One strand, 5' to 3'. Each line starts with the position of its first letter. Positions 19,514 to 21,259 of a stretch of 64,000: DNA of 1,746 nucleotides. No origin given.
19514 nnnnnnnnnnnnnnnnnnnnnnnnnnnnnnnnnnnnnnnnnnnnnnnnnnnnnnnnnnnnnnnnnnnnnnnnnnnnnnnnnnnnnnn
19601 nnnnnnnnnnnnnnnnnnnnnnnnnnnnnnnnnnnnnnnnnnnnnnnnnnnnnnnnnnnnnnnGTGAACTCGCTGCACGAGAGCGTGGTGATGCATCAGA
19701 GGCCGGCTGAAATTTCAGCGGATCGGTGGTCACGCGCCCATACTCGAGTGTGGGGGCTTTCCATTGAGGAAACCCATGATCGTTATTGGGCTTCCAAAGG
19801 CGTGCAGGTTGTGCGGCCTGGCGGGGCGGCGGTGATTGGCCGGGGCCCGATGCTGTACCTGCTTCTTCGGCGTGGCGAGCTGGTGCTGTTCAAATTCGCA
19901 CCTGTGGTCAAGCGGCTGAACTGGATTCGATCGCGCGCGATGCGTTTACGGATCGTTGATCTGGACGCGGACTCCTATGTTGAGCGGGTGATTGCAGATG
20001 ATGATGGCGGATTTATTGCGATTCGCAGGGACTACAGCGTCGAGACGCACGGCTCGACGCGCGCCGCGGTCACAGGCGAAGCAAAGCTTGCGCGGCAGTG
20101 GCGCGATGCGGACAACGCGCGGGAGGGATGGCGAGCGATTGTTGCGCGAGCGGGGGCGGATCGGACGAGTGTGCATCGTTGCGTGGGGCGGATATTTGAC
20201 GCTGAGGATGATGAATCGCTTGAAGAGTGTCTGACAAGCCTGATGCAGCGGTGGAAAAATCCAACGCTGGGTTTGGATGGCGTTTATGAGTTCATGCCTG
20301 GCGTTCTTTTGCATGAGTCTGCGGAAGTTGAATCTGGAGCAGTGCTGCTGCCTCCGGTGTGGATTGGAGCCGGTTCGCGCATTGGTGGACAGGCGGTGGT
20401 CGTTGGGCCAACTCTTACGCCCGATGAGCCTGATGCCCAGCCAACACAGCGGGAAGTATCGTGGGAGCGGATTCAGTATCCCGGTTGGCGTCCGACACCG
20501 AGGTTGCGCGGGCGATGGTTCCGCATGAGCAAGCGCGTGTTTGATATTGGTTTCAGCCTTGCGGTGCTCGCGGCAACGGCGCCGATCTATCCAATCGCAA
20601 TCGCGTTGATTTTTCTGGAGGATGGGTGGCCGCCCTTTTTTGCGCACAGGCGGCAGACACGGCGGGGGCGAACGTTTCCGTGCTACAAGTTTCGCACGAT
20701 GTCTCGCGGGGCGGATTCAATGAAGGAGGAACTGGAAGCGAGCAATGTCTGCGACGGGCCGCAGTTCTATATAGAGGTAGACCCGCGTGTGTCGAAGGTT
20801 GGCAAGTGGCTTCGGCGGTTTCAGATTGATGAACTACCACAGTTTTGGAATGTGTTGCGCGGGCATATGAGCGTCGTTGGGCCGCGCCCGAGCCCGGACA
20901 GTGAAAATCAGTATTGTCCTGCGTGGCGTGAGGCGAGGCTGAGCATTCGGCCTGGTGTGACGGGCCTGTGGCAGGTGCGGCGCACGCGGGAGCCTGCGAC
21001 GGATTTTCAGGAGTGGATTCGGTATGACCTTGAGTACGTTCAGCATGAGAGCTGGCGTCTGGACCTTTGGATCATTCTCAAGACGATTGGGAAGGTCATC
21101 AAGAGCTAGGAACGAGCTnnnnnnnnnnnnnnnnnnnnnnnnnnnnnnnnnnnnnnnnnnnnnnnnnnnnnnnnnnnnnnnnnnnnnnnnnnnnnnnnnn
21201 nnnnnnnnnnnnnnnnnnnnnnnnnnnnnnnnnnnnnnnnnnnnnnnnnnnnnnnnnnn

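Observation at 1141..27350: ~25 kb exosortase / PEP-CTERM exopolysaccharide super-operon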

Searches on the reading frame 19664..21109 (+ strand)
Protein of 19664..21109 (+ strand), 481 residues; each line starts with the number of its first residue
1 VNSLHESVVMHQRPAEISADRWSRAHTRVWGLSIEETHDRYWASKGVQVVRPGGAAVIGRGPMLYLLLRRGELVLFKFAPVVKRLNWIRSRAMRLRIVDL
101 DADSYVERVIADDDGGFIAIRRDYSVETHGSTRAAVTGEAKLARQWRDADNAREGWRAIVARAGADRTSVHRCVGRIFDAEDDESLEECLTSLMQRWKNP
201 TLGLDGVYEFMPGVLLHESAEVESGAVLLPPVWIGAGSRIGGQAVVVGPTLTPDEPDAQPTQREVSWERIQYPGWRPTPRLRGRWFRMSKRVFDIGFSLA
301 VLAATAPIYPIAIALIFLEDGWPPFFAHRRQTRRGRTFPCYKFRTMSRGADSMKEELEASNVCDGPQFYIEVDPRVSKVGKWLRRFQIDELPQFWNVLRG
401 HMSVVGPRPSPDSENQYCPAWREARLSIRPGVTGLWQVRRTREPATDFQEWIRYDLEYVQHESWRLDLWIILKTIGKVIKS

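Call 5: search_protein_families(library=ncbifam, proteins=[window:19664-21109:+], max_evalue=0.001)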
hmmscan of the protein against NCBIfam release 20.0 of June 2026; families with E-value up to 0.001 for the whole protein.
window:19664-21109:+ (481 aa): 10 families
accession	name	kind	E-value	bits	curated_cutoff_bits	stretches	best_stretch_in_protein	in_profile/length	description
TIGR03025.1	EPS_sugtrans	subfamily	4.3e-68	230.6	295.55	1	285-480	253-440/445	exopolysaccharide biosynthesis polyprenyl glycosylphosphotransferase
NF052601.1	undeca_RfbP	equivalog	8.9e-52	175.8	330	1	287-479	42-236/244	undecaprenyl-phosphate galactose phosphotransferase family protein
TIGR03023.1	WcaJ_sugtrans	equivalog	4.7e-50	171.2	410.75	1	283-480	257-448/453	undecaprenyl-phosphate glucose phosphotransferase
NF041877.1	EPS_EpsZ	equivalog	5e-48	163.9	800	1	290-479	266-453/459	exopolysaccharide biosynthesis polyisoprenyl-phosphate hexose-1-phosphate transferase EpsZ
TIGR03022.1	WbaP_sugtrans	subfamily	3.6e-47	161.7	403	1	281-480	250-451/456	undecaprenyl-phosphate galactose phosphotransferase WbaP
TIGR03013.1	EpsB_2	subfamily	1.2e-40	140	393.35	1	287-478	252-436/443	TIGR03013 family XrtA/PEP-CTERM system glycosyltransferase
NF011751.0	PRK15204.1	equivalog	1.6e-32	112.7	907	1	283-479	273-470/476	undecaprenyl-phosphate galactose phosphotransferase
NF050817.1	PolSacchBiosHfsE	equivalog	1.7e-24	86.4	750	1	288-476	270-457/467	polysaccharide biosynthesis protein HfsE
NF007518.0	PRK10124.1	equivalog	3.8e-24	85.2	684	1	287-477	271-456/464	undecaprenyl-phosphate glucose phosphotransferase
NF045514.1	glycotran_HepC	equivalog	1.4e-17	63.8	140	1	278-409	105-211/220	heterocyst development glycosyltransferase HepC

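Call 7: search_protein_families(library=pfam, proteins=[window:19664-21109:+], max_evalue=0.01)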
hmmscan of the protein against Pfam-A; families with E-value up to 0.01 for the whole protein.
window:19664-21109:+ (481 aa): 2 families
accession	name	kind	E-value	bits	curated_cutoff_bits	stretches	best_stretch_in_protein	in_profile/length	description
PF02397.22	Bac_transf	-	7.6e-58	195.4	27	1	290-480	1-179/179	Bacterial sugar transferase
PF00132.30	Hexapep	-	0.0001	22.2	27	1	214-246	2-34/36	Bacterial transferase hexapeptide (six repeats)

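Call 38: search_solved_structures(query=window:19664-21109:+, max_evalue=1)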
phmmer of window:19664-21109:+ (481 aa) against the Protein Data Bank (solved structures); distinct sequences matched with E-value up to 1: 13.
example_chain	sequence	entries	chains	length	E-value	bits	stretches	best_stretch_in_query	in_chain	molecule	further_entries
8t53_A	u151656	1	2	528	4.7e-33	117.8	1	281-478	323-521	Undecaprenyl-phosphate galactose phosphotransferase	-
30us_A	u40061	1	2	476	3.4e-31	111.7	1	284-480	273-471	UDP-Gal::undecaprenolphosphate Gal-1-P transferase WbaP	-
9s7s_A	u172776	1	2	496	3.7e-31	111.6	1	284-480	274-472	UDP-Gal::undecaprenolphosphate Gal-1-P transferase WbaP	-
30wc_A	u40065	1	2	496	3.7e-31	111.6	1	284-480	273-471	Undecaprenyl-phosphate galactose phosphotransferase WbaP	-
9s8l_A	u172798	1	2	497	3.7e-31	111.5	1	284-480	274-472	UDP-Gal::undecaprenolphosphate Gal-1-P transferase WbaP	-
8e37_B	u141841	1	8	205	1.8e-23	86.2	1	284-480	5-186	N,N'-diacetylbacilliosaminyl-1-phosphate transferase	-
8g1n_A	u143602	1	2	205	3.3e-23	85.3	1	284-480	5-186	N,N'-diacetylbacilliosaminyl-1-phosphate transferase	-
2ggo_A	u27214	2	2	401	0.42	12.4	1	212-246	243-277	401aa long hypothetical glucose-1-phosphate thymidylyltransferase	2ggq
5z09_A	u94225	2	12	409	0.43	12.4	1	212-246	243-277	Dual sugar-1-phosphate nucleotidylyltransferase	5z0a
7qyo_A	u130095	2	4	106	0.77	11.6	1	317-394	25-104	Bromodomain adjacent to zinc finger domain protein 2A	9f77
2ehp_A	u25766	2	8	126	0.95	11.2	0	32-82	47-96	aq_1627 protein | Hypothetical protein aq_1627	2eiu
7b7b_A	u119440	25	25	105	0.97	11.2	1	317-390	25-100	Bromodomain adjacent to zinc finger domain protein 2A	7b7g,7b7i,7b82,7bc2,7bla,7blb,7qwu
6zzx_D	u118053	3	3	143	0.99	11.2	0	33-73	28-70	Photosystem I reaction center subunit chloroplastic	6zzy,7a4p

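Call 48: find_homologous_proteins(query=window:19664-21109:+, max_evalue=1e-10)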
Query window:19664-21109:+ (481 aa): 3708 proteins with E <= 1e-10 among 8000 candidates; the best 120 are listed.
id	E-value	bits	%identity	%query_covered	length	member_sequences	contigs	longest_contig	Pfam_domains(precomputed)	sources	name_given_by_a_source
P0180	0.0e+0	1118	100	100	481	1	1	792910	PF02397.23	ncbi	-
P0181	2.5e-205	701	66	94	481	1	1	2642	PF02397.23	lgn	-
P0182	8.3e-193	660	63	94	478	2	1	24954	PF02397.23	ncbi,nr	ncbi:MAG: sugar transferase [Phycisphaeraceae bacterium]|nr:MAG: sugar transferase [Phycisphaeraceae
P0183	4.0e-185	634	61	95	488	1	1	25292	PF02397.23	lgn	-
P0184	1.1e-184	633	57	99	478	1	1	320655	PF02397.23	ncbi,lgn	-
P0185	1.6e-183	629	59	97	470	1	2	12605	PF02397.23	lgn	-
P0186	5.8e-182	624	60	93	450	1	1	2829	PF02397.23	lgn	-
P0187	1.2e-176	606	61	88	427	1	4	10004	PF02397.23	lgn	-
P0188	9.0e-176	604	56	94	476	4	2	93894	PF02397.23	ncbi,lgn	-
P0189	1.3e-173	596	57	98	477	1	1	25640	PF02397.23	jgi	jgi:lipopolysaccharide/colanic/teichoic acid biosynthesis glycosyltransferase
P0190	2.7e-173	595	59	95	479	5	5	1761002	PF02397.23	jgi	-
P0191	4.0e-173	595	57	95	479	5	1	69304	PF02397.23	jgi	-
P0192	1.2e-172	593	59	94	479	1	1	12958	PF02397.23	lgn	-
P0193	5.3e-172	591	56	97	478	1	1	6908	PF02397.23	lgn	-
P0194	8.4e-171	587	59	94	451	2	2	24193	PF02397.23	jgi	-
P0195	1.4e-169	583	57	94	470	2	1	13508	PF02397.23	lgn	-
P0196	1.0e-168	580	58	93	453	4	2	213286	PF02397.23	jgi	jgi:lipopolysaccharide/colanic/teichoic acid biosynthesis glycosyltransferase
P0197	1.6e-168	580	56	95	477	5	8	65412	PF02397.23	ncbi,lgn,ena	-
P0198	2.6e-168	579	57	95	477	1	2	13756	PF02397.23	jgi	jgi:lipopolysaccharide/colanic/teichoic acid biosynthesis glycosyltransferase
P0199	4.4e-168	578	57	95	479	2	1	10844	PF02397.23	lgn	-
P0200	2.2e-167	576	57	94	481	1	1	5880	PF02397.23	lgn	-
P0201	1.3e-165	570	56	95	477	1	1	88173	PF02397.23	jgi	jgi:lipopolysaccharide/colanic/teichoic acid biosynthesis glycosyltransferase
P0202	6.9e-165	568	57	94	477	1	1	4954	PF02397.23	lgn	-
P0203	1.8e-164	566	57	94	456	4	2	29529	PF02397.23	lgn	-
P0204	2.2e-164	566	56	94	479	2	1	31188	PF02397.23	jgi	jgi:lipopolysaccharide/colanic/teichoic acid biosynthesis glycosyltransferase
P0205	1.0e-163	564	56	96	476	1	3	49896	PF02397.23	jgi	jgi:lipopolysaccharide/colanic/teichoic acid biosynthesis glycosyltransferase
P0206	3.2e-163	562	56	94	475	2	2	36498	PF02397.23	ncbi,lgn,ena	-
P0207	3.8e-163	562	54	98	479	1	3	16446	PF02397.23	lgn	-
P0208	2.9e-162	559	55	95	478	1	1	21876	PF02397.23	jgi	jgi:lipopolysaccharide/colanic/teichoic acid biosynthesis glycosyltransferase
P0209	3.3e-162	559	55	94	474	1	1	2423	PF02397.23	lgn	-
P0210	8.0e-162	558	55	95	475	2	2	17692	PF02397.23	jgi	jgi:lipopolysaccharide/colanic/teichoic acid biosynthesis glycosyltransferase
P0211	8.6e-162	557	53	97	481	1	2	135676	PF02397.23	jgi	-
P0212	8.7e-162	557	56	95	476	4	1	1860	PF02397.23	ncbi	-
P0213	2.5e-161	556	55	94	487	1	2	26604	PF02397.23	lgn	-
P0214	4.8e-161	555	55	96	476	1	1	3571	PF02397.23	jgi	jgi:lipopolysaccharide/colanic/teichoic acid biosynthesis glycosyltransferase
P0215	5.5e-161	555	55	95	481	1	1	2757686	PF02397.23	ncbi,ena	-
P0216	5.8e-161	555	54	95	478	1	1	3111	PF02397.23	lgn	-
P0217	1.3e-160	553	55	94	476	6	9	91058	PF02397.23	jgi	jgi:lipopolysaccharide/colanic/teichoic acid biosynthesis glycosyltransferase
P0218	1.7e-160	553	55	94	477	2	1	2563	PF02397.23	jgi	-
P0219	1.8e-160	553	54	94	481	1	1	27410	PF02397.23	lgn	-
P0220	1.9e-160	553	58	90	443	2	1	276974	PF02397.23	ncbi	-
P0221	1.9e-160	553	57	94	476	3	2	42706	PF02397.23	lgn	-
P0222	4.2e-160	552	55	94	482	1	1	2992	PF02397.23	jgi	jgi:lipopolysaccharide/colanic/teichoic acid biosynthesis glycosyltransferase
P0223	6.0e-160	551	54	95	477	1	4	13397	PF02397.23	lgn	-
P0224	2.1e-159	550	55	94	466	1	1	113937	PF02397.23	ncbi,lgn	-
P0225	3.1e-159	549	53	98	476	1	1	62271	PF02397.23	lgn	-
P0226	3.7e-159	549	54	95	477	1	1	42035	PF02397.23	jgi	jgi:lipopolysaccharide/colanic/teichoic acid biosynthesis glycosyltransferase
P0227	7.5e-159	548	55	94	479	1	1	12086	PF02397.23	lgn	-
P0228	1.4e-158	547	55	94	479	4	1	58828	PF02397.23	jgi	-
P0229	2.2e-158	546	54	94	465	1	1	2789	PF02397.23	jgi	jgi:lipopolysaccharide/colanic/teichoic acid biosynthesis glycosyltransferase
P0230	2.4e-158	546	55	94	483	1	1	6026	PF02397.23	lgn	-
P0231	3.0e-158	546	55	94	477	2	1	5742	PF02397.23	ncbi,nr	ncbi:MAG TPA: hypothetical protein DEB06_11760 [Phycisphaerales bacterium]|nr:hypothetical protein [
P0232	5.5e-158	545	54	96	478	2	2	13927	PF02397.23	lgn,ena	-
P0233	6.8e-158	545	54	94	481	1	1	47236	PF02397.23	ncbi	-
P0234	1.3e-157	544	52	94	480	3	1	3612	PF02397.23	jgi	-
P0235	2.1e-157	543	53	96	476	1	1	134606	PF02397.23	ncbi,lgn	-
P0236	3.0e-157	542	52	99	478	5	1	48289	PF02397.23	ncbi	-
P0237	3.3e-157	542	55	94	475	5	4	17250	PF02397.23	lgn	-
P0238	3.8e-157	542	53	94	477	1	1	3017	PF02397.23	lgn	-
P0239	5.4e-157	542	55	94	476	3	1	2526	PF02397.23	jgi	jgi:lipopolysaccharide/colanic/teichoic acid biosynthesis glycosyltransferase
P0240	1.6e-156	540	53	97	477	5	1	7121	PF02397.23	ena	-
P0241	2.1e-156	540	51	95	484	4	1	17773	PF02397.23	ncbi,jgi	-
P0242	3.7e-156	539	52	99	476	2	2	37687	PF02397.23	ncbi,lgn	-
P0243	5.4e-156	538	54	94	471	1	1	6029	PF02397.23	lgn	-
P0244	6.9e-156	538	52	94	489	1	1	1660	PF02397.23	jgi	-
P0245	7.8e-156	538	54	92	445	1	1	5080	PF02397.23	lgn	-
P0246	1.7e-155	537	56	97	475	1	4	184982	PF02397.23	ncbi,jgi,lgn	-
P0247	1.8e-155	537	52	94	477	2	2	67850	PF02397.23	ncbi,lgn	ncbi:MAG: sugar transferase [Phycisphaerales bacterium]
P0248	2.8e-155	536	53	94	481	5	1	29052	PF02397.23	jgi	-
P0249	3.4e-155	536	53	94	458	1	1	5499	PF02397.23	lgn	-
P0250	4.5e-155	535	52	95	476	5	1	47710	PF02397.23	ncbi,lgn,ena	-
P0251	6.4e-155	535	53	95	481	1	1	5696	PF02397.23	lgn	-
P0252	8.6e-155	534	53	94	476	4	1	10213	PF02397.23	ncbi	-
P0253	2.3e-154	533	53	94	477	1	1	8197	PF02397.23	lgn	-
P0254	2.4e-154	533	53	95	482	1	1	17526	PF02397.23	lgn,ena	-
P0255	3.0e-154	533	51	98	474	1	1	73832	PF02397.23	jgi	jgi:lipopolysaccharide/colanic/teichoic acid biosynthesis glycosyltransferase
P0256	3.1e-154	532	54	94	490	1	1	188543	PF02397.23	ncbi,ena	-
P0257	4.0e-154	532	53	95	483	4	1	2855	PF02397.23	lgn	-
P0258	9.1e-154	531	49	99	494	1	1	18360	PF02397.23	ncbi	-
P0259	1.6e-153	530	53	94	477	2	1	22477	PF02397.23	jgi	jgi:lipopolysaccharide/colanic/teichoic acid biosynthesis glycosyltransferase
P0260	2.7e-153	529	50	94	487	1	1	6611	PF02397.23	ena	-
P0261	3.6e-153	529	54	94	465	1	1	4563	PF02397.23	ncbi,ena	-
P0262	5.6e-153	528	51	94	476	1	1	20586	PF02397.23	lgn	-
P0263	2.6e-152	526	51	98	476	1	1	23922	PF02397.23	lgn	-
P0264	4.3e-152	525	51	97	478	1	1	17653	PF02397.23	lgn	-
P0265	4.4e-152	525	54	94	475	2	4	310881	PF02397.23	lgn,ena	-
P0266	5.1e-152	525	51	95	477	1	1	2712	PF02397.23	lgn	-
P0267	7.3e-152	525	51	99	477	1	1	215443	PF02397.23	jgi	-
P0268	8.0e-152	525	54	94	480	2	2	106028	PF02397.23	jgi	-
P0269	8.6e-152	524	55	94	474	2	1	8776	PF02397.23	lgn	-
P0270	2.4e-151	523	51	97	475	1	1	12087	PF02397.23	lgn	-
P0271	2.8e-151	523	52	94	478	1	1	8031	PF02397.23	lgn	-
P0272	4.9e-151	522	53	94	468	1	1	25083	PF02397.23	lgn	-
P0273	5.2e-151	522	52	94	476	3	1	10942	PF02397.23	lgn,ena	-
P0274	5.6e-151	522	54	94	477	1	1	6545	PF02397.23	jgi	jgi:lipopolysaccharide/colanic/teichoic acid biosynthesis glycosyltransferase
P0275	1.2e-150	521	52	94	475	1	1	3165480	PF02397.23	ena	-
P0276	1.5e-150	520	50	94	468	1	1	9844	PF02397.23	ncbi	-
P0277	2.0e-150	520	52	95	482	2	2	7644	PF02397.23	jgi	-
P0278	6.7e-150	518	54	90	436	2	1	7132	PF02397.23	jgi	-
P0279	9.1e-150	518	53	94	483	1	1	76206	PF02397.23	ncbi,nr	ncbi:MAG: sugar transferase [Phycisphaerae bacterium]|nr:sugar transferase [Phycisphaerae bacterium]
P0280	1.2e-149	517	52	94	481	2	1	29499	PF02397.23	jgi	-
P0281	1.9e-149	517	51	94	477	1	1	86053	PF02397.23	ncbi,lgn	-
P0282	2.7e-149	516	52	96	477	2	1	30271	PF02397.23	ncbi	-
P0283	3.5e-149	516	51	98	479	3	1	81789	PF02397.23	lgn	-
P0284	4.5e-149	515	52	95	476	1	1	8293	PF02397.23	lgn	-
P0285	6.0e-149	515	53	94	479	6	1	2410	PF02397.23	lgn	-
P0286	8.0e-149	515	51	95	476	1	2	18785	PF02397.23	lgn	-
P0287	9.2e-149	514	53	94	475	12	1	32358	PF02397.23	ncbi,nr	ncbi:MAG: sugar transferase [Planctomycetes bacterium]|nr:sugar transferase [Planctomycetota bacteri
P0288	9.3e-149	514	52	95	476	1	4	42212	PF02397.23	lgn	-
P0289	1.6e-148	514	53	95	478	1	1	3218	PF02397.23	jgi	jgi:lipopolysaccharide/colanic/teichoic acid biosynthesis glycosyltransferase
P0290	2.9e-148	513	52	94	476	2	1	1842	PF02397.23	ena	-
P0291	3.2e-148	513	53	94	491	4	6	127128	PF02397.23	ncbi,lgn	-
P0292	3.3e-148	513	54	94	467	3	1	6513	PF02397.23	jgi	-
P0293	4.2e-148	512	52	94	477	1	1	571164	PF02397.23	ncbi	ncbi:MAG: sugar transferase [Planctomycetota bacterium]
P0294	4.5e-148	512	52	94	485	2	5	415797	PF02397.23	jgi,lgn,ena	-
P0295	5.8e-148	512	53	98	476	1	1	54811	PF02397.23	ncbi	-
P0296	7.6e-148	511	53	94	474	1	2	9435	PF02397.23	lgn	-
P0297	8.1e-148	511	50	98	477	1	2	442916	PF02397.23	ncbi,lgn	ncbi:MAG: sugar transferase [Phycisphaerales bacterium]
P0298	2.1e-147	510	52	96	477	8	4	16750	PF02397.23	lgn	-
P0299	2.5e-147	510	51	94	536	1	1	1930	PF02397.23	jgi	jgi:lipopolysaccharide/colanic/teichoic acid biosynthesis glycosyltransferase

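Call 59: predict_structure(alignment_id=A3)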
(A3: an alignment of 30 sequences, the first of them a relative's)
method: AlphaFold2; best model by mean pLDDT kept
length: 481 residues; sequences in the alignment: 30
mean_pLDDT: 76.8   pTM: 0.58
mean pLDDT of the five models: 76.8, 76.5, 76.5, 73.5, 72.5
residues with pLDDT >= 90: 181; 70-90: 150; 50-70: 75; < 50: 75
segments of 3 or more residues with pLDDT < 50: 1-24, 126-128, 276-283, 363-367, 403-426, 438-446
pLDDT, mean of each block of 10 residues (from residue 1): 35 36 65 94 94 94 94 92 84 94 64 74 59 95 98 96 93 93 86 89 88 94 93 95 90 91 85 47 61 86 92 94 81 66 84 74 51 80 84 81 45 40 48 57 48 59 71 72 57
secondary structure, 60 per line:
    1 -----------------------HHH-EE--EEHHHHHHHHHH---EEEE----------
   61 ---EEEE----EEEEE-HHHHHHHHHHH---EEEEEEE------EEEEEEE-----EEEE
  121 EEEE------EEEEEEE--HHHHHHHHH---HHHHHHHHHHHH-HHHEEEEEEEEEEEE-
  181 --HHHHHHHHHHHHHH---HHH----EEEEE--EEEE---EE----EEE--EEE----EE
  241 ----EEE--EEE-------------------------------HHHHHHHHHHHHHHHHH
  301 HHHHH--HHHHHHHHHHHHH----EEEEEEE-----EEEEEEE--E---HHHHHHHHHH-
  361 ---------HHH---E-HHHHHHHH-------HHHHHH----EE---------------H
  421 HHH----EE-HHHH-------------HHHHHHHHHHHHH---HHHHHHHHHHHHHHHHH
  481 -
elements in order: H34-43 E47-50 E64-67 E72-76 H78-88 E92-98 E105-111 E117-124 E131-137 H140-148 H152-163 E168-179 H183-196 E207-211 E214-217 E227-229 E232-234 E245-247 E250-252 H284-305 H308-320 E325-331 E337-343 H350-359 H378-385 H393-398 H420-423 H431-434 H448-460 H464-480

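Call 61: fold_search(model_id=the predicted structure, library=pdb)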
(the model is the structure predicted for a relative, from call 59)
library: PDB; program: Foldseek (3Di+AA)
matches with E <= 10: 686; with E <= 0.001: 147
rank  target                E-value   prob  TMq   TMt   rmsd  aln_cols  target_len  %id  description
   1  8e37_A                5.8e-09  1.00  0.29  0.68   6.7       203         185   33  Structure of Campylobacter concisus wild-type SeMet PglC (released 2023-09-06)
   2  8g1n_A                7.0e-09  1.00  0.27  0.62   7.3       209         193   31  Structure of Campylobacter concisus PglC I57M/Q175M Variant with modeled C-terminus (released 2023-05-31)
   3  8g1n_B                2.0e-08  1.00  0.28  0.64   7.2       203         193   33  Structure of Campylobacter concisus PglC I57M/Q175M Variant with modeled C-terminus (released 2023-05-31)
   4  8x7s_B                3.4e-08  1.00  0.22  0.26  14.2       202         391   15  Crystal structure of tlr0611 (released 2024-11-27)
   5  8x7s_C                2.4e-07  1.00  0.22  0.27  14.1       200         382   14  Crystal structure of tlr0611 (released 2024-11-27)
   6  8x7s_A                2.9e-07  1.00  0.23  0.27  14.1       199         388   16  Crystal structure of tlr0611 (released 2024-11-27)
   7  7d72_A                4.6e-07  1.00  0.22  0.25  13.9       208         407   15  Cryo-EM structures of human GMPPA/GMPPB complex bound to GDP-Mannose (released 2021-05-05)
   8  7d72_E                6.9e-07  1.00  0.22  0.28  14.0       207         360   12  Cryo-EM structures of human GMPPA/GMPPB complex bound to GDP-Mannose (released 2021-05-05)
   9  7d72_B                1.1e-06  1.00  0.21  0.24  13.4       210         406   17  Cryo-EM structures of human GMPPA/GMPPB complex bound to GDP-Mannose (released 2021-05-05)
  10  7x8k_A                1.3e-06  1.00  0.25  0.31  14.6       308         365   10  Arabidopsis GDP-D-mannose pyrophosphorylase (VTC1) structure (product-bound) (released 2022-05-18)
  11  8t53_A                1.3e-06  1.00  0.26  0.31   5.3       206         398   29  S. enterica WbaP in a styrene maleic acid liponanoparticle (released 2024-02-14)
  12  7d74_G                1.8e-06  1.00  0.26  0.33  13.1       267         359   12  Cryo-EM structure of GMPPA/GMPPB complex bound to GTP (state II) (released 2021-05-19)
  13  7x8j_A                2.0e-06  1.00  0.24  0.30  13.5       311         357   10  Arabidopsis GDP-D-mannose pyrophosphorylase (VTC1) structure (unliganded) (released 2022-05-18)
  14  7x8k_C                2.5e-06  1.00  0.24  0.31  14.4       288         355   11  Arabidopsis GDP-D-mannose pyrophosphorylase (VTC1) structure (product-bound) (released 2022-05-18)
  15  7x8j_B                3.2e-06  1.00  0.20  0.25  14.5       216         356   12  Arabidopsis GDP-D-mannose pyrophosphorylase (VTC1) structure (unliganded) (released 2022-05-18)
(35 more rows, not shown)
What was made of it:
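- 19664..21109 (+): g17, priming phosphoglycosyl transferase: PglC/WbaP-type monotopic catalytic domain (aa 284-480) fused to an N-terminal NTP-transferase/LbH-like domain. call 7: PF02397 195 bits; call 38: WbaP 8t53 5e-33; calls 59, 61: N-terminal domain matches 8x7s and 7d72 (GMPPA/B); full-length family in call 48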
